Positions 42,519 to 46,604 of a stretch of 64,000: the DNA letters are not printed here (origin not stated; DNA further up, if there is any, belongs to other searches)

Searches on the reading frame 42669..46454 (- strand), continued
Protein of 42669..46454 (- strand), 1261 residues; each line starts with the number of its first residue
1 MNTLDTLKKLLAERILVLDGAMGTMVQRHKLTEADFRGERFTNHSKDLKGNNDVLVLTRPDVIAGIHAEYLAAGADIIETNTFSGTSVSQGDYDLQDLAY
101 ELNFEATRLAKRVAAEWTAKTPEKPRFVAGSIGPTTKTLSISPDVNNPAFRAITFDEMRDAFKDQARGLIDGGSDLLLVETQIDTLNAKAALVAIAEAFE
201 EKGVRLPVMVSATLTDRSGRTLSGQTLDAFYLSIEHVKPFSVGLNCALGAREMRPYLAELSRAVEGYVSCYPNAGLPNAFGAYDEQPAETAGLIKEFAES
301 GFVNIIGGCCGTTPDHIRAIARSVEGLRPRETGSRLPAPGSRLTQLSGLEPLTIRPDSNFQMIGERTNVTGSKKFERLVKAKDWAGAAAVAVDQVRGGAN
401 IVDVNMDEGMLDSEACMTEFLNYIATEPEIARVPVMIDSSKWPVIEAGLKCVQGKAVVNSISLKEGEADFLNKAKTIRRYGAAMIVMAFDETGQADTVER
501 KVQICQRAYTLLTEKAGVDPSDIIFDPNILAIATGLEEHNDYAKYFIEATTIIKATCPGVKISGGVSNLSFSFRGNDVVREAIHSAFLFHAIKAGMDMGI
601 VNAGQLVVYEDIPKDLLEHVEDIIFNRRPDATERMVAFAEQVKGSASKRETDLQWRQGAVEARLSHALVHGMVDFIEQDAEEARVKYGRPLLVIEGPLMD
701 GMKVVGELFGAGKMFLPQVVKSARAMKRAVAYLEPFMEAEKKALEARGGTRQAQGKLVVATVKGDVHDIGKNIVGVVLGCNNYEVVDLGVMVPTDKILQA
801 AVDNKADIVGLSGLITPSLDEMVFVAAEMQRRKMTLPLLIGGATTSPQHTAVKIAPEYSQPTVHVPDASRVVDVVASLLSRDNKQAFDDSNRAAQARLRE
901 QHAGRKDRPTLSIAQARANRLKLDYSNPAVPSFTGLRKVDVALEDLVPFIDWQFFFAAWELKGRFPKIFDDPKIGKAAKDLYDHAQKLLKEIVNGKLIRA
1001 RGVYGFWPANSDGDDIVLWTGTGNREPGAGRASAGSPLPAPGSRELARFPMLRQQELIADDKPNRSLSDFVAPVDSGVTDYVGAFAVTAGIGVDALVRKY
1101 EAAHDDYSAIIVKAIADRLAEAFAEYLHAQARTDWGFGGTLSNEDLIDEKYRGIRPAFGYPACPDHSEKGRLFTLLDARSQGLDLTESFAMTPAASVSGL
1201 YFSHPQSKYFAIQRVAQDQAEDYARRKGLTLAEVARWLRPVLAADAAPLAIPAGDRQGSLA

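Call 52: find_encoding_contigs(protein=P0019, flank=10000, max_places=1)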
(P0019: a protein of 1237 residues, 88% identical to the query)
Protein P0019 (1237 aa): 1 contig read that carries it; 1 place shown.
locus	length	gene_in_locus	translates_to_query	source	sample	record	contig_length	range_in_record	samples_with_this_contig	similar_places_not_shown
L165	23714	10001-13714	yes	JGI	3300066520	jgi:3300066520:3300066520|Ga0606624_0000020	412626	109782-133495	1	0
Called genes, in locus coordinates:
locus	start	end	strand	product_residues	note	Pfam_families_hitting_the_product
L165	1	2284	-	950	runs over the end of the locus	PF01074:Glyco_hydro_38N, PF09261:Alpha-mann_mid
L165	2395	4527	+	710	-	PF07452:CHRD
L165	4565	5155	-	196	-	PF13505:OMP_b-brl (weak)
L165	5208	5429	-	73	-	-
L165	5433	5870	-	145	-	PF03243:MerB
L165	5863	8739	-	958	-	PF03993:DUF349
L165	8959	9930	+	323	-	PF12840:HTH_20 (weak), PF01022:HTH_5 (weak), PF01209:Ubie_methyltran, PF13489:Methyltransf_23, PF13649:Methyltransf_25, PF13847:Methyltransf_31, PF08241:Methyltransf_11, PF08242:Methyltransf_12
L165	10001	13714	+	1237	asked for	PF02574:S-methyl_trans, PF00809:Pterin_bind, PF02607:B12-binding_2, PF02310:B12-binding, PF02965:Met_synt_B12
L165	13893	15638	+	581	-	PF25917:BSH_RND, PF25876:HH_MFP_RND (faint), PF25954:Beta-barrel_RND_2, PF25990:Beta-barrel_YknX, PF26002:Beta-barrel_AprE (weak)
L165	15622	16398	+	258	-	PF00005:ABC_tran, PF13304:AAA_21 (faint)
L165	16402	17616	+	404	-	PF12704:MacB_PCD, PF02687:FtsX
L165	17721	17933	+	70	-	PF05532:CsbD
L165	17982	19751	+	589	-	PF07719:TPR_2 (faint), PF13181:TPR_8 (faint), PF13431:TPR_17 (faint), PF00515:TPR_1 (faint), PF14559:TPR_19 (faint), PF13432:TPR_16 (weak), PF23914:TPR_CcmH_CycH (weak)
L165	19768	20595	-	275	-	PF06283:ThuA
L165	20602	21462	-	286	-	PF06283:ThuA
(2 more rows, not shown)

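Call 53: find_encoding_contigs(protein=P0022, flank=10000, max_places=1)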
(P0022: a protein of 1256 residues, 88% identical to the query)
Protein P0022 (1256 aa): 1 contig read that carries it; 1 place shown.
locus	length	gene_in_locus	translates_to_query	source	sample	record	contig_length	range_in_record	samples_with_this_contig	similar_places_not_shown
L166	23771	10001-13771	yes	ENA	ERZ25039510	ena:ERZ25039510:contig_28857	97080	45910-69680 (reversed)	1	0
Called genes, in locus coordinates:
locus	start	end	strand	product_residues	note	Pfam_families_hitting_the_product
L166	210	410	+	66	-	-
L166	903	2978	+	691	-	PF01011:PQQ, PF13360:PQQ_2 (faint)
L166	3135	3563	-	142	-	-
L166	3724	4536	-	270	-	PF00561:Abhydrolase_1 (weak), PF08386:Abhydrolase_4 (faint)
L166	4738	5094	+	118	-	PF05635:23S_rRNA_IVP, PF22296:bAvd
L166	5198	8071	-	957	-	PF03993:DUF349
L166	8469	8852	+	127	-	PF05635:23S_rRNA_IVP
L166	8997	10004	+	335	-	PF12840:HTH_20 (weak), PF01022:HTH_5 (weak), PF01209:Ubie_methyltran, PF13489:Methyltransf_23, PF08241:Methyltransf_11, PF08242:Methyltransf_12, PF13649:Methyltransf_25, PF13847:Methyltransf_31, +2 more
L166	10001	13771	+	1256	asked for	PF02574:S-methyl_trans, PF00809:Pterin_bind, PF02607:B12-binding_2, PF02310:B12-binding, PF02965:Met_synt_B12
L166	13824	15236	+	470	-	PF01400:Astacin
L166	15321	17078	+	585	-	PF25917:BSH_RND, PF25876:HH_MFP_RND (faint), PF25954:Beta-barrel_RND_2, PF25990:Beta-barrel_YknX, PF26002:Beta-barrel_AprE (faint)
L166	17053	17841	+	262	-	PF00005:ABC_tran, PF13304:AAA_21 (faint)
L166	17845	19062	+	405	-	PF12704:MacB_PCD, PF02687:FtsX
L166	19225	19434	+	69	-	PF05532:CsbD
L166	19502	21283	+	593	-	-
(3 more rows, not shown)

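Call 54: find_encoding_contigs(protein=P0089, flank=10000, max_places=1)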
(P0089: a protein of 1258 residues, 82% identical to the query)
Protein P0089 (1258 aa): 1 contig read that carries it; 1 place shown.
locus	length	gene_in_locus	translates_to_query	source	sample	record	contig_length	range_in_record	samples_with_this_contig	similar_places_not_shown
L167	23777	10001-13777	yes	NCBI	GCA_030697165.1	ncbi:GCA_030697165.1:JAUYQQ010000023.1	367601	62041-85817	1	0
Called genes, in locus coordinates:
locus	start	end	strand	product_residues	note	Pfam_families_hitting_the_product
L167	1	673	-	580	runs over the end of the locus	PF07969:Amidohydro_3, PF01979:Amidohydro_1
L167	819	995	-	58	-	-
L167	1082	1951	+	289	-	PF01872:RibD_C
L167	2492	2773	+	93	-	-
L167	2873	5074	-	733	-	PF01804:Penicil_amidase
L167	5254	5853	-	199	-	PF13505:OMP_b-brl (weak)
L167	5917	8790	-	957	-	PF03993:DUF349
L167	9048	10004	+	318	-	PF01022:HTH_5, PF12840:HTH_20, PF01209:Ubie_methyltran, PF13489:Methyltransf_23, PF13847:Methyltransf_31, PF08241:Methyltransf_11, PF08242:Methyltransf_12, PF13649:Methyltransf_25, +2 more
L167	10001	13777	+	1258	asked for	PF02574:S-methyl_trans, PF00809:Pterin_bind, PF02607:B12-binding_2, PF02310:B12-binding, PF02965:Met_synt_B12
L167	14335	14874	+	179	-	-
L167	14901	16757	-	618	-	PF01011:PQQ (faint), PF13360:PQQ_2, PF13570:Beta-prop_ACSF4 (faint), PF13360:PQQ_2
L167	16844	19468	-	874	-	PF12704:MacB_PCD, PF02687:FtsX (weak), PF12704:MacB_PCD, PF02687:FtsX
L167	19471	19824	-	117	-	PF03551:PadR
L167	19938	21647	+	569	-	PF25917:BSH_RND, PF25876:HH_MFP_RND (faint), PF25954:Beta-barrel_RND_2, PF25990:Beta-barrel_YknX, PF26002:Beta-barrel_AprE (weak)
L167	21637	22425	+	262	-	PF00005:ABC_tran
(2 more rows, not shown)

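Call 55: find_encoding_contigs(protein=P0009, flank=10000, max_places=1)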
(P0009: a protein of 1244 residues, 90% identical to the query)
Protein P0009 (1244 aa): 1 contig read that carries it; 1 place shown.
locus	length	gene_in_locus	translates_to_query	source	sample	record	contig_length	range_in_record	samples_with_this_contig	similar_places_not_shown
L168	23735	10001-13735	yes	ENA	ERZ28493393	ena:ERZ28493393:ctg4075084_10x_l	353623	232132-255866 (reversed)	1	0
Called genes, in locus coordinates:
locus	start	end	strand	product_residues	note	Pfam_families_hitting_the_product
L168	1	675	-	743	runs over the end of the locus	PF01804:Penicil_amidase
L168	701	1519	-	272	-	PF03781:FGE-sulfatase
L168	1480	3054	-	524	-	PF03116:NQR2_RnfD_RnfE (weak), PF08238:Sel1 (faint)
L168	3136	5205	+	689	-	PF01011:PQQ, PF13360:PQQ_2 (faint)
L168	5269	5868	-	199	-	-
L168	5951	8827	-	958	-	PF03993:DUF349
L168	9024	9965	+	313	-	PF01022:HTH_5 (weak), PF12840:HTH_20 (weak), PF13489:Methyltransf_23, PF01209:Ubie_methyltran, PF13847:Methyltransf_31, PF08241:Methyltransf_11, PF08242:Methyltransf_12, PF13649:Methyltransf_25, +1 more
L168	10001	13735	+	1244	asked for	PF02574:S-methyl_trans, PF00809:Pterin_bind, PF02607:B12-binding_2, PF02310:B12-binding, PF02965:Met_synt_B12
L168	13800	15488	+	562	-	PF25917:BSH_RND, PF25876:HH_MFP_RND (faint), PF25954:Beta-barrel_RND_2, PF25990:Beta-barrel_YknX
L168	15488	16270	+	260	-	PF00005:ABC_tran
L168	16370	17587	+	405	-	PF12704:MacB_PCD, PF02687:FtsX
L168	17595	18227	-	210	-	PF07676:PD40 (faint), PF26549:Tricorn_N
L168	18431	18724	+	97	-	PF13424:TPR_12 (faint), PF13432:TPR_16 (weak)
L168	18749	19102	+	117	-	-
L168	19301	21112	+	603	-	PF14559:TPR_19 (faint), PF13431:TPR_17 (faint), PF07719:TPR_2 (faint), PF13181:TPR_8 (faint), PF00515:TPR_1 (faint), PF13414:TPR_11 (faint), PF13432:TPR_16 (weak), PF23914:TPR_CcmH_CycH (weak)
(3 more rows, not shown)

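Call 56: find_encoding_contigs(protein=P0015, flank=10000, max_places=1)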
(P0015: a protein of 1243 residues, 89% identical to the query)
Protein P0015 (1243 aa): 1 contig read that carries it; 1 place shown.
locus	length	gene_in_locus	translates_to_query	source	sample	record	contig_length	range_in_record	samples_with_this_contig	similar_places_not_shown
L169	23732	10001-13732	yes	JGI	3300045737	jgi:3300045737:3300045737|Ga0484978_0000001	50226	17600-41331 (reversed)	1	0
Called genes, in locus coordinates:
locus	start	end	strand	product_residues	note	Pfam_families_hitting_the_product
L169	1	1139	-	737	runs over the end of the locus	PF01804:Penicil_amidase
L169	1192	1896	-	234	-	PF03781:FGE-sulfatase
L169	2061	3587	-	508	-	PF03116:NQR2_RnfD_RnfE (weak), PF08238:Sel1 (weak)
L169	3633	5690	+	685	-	PF01011:PQQ, PF13360:PQQ_2 (faint)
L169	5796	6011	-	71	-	-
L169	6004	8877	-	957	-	PF03993:DUF349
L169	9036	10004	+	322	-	PF12840:HTH_20 (weak), PF01022:HTH_5 (weak), PF13489:Methyltransf_23, PF01209:Ubie_methyltran, PF13847:Methyltransf_31, PF08241:Methyltransf_11, PF08242:Methyltransf_12, PF13649:Methyltransf_25, +3 more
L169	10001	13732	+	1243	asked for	PF02574:S-methyl_trans, PF00809:Pterin_bind, PF02607:B12-binding_2, PF02310:B12-binding, PF02965:Met_synt_B12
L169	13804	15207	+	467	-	PF01400:Astacin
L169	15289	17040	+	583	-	PF25917:BSH_RND, PF25876:HH_MFP_RND (faint), PF25954:Beta-barrel_RND_2, PF25990:Beta-barrel_YknX, PF26002:Beta-barrel_AprE (weak)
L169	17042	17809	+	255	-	PF00005:ABC_tran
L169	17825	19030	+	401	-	PF12704:MacB_PCD, PF02687:FtsX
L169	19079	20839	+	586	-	PF07719:TPR_2 (faint), PF13181:TPR_8 (faint), PF13431:TPR_17 (faint), PF00515:TPR_1 (faint), PF14559:TPR_19 (faint), PF13432:TPR_16 (weak), PF23914:TPR_CcmH_CycH (weak)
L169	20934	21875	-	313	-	PF06283:ThuA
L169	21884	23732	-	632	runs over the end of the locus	PF01011:PQQ, PF13570:Beta-prop_ACSF4 (faint), PF13360:PQQ_2 (weak)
